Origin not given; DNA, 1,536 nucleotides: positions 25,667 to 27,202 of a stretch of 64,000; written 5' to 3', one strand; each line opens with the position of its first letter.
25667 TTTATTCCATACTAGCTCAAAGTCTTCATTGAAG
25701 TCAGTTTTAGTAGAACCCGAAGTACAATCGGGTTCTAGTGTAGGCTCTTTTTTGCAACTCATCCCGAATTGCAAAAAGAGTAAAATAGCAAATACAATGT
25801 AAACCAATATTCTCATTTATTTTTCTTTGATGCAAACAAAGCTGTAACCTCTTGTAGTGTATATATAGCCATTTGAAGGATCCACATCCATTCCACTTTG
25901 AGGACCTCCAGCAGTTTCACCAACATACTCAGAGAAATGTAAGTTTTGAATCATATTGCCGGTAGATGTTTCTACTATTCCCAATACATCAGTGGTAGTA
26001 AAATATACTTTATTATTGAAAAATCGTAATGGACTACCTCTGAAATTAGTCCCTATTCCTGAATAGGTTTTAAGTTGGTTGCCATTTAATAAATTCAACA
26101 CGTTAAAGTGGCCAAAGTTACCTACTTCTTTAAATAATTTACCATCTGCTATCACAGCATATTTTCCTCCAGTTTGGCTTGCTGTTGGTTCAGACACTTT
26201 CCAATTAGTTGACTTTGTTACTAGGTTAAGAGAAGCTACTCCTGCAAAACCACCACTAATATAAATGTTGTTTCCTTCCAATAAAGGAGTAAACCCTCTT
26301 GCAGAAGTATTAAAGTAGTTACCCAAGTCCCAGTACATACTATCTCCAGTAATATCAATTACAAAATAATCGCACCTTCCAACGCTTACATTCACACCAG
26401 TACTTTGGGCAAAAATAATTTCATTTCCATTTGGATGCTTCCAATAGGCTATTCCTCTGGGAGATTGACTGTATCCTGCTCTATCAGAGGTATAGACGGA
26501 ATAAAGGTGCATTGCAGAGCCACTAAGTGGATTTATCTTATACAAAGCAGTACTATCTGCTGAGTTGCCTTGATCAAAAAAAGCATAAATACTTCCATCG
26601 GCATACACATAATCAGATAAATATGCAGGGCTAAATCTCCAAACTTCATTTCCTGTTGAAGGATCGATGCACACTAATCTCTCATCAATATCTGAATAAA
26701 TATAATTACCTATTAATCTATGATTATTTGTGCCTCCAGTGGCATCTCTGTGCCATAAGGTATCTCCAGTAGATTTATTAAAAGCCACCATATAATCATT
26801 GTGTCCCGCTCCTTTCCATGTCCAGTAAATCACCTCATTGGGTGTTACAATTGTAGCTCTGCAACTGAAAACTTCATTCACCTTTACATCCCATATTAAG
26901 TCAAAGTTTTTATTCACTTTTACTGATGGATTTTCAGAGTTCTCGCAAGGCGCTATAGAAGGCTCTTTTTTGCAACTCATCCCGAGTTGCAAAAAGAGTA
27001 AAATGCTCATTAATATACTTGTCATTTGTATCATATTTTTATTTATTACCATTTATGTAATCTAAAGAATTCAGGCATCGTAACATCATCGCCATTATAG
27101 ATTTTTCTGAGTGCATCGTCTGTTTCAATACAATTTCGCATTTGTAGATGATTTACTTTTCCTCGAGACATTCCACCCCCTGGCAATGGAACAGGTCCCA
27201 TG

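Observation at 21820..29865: Seven-gene translationally coupled envelope operon with no confident functional assignment: best candidate for an undescribed system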

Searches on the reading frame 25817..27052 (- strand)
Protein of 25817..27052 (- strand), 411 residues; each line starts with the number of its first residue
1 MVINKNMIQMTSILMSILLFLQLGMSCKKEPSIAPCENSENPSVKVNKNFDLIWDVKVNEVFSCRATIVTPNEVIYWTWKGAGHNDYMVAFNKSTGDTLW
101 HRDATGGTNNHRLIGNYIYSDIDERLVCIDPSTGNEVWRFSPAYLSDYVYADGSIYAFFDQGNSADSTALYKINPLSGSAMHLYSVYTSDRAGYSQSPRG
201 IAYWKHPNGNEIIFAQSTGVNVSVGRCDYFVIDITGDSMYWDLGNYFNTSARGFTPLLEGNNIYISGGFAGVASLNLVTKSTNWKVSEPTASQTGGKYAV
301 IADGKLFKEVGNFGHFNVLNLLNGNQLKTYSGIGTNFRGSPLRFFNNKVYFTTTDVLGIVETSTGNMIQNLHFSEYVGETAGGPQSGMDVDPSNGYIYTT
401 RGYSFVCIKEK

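Call 3: search_protein_families(library=pfam, proteins=[window:25817-27052:-], max_evalue=1)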
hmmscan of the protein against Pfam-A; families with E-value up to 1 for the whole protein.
window:25817-27052:- (411 aa): 3 families
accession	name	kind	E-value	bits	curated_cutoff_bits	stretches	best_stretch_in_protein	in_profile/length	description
PF13360.13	PQQ_2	-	1.6e-13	51.3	27.6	2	89-290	6-201/233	Outer membrane protein assembly factor BamB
PF01011.28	PQQ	-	2.3e-06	27.1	26.7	1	117-144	59-87/595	Glucose/ethanol/alcohol dehydrogenase, beta-propeller domain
PF13570.13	Beta-prop_ACSF4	-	0.0003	20.7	133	1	48-141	79-172/329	Beta-alanine-activating enzyme, beta-propeller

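Call 4: search_protein_families(library=ncbifam, proteins=[window:25817-27052:-], max_evalue=1)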
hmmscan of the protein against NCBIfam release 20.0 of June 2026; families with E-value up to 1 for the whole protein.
window:25817-27052:- (411 aa): 3 families
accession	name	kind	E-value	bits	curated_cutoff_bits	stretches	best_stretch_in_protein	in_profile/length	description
TIGR03300.1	assembly_YfgL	equivalog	0.00025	19.8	285.2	1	83-139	248-304/377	outer membrane protein assembly factor BamB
TIGR03074.1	PQQ_membr_DH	subfamily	0.00065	17.6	832.65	1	61-107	699-742/783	membrane-bound PQQ-dependent dehydrogenase, glucose/quinate/shikimate family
NF008351.0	PRK11138.1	equivalog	0.031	12.8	423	1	82-139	262-319/394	outer membrane protein assembly factor BamB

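Call 6: search_protein_families(library=padloc, proteins=[window:25817-27052:-], max_evalue=1)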
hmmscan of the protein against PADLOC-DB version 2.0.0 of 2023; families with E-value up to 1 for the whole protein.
window:25817-27052:- (411 aa): 0 families

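Call 74: search_solved_structures(query=window:25817-27052:-, max_evalue=1)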
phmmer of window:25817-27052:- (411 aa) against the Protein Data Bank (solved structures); distinct sequences matched with E-value up to 1: 2.
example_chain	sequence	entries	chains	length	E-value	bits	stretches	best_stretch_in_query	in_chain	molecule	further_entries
7pvp_A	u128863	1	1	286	0.00023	23.4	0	249-403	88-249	SAKe6BC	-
3g5l_A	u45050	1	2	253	0.89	11.5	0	209-253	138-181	Putative S-adenosylmethionine dependent methyltransferase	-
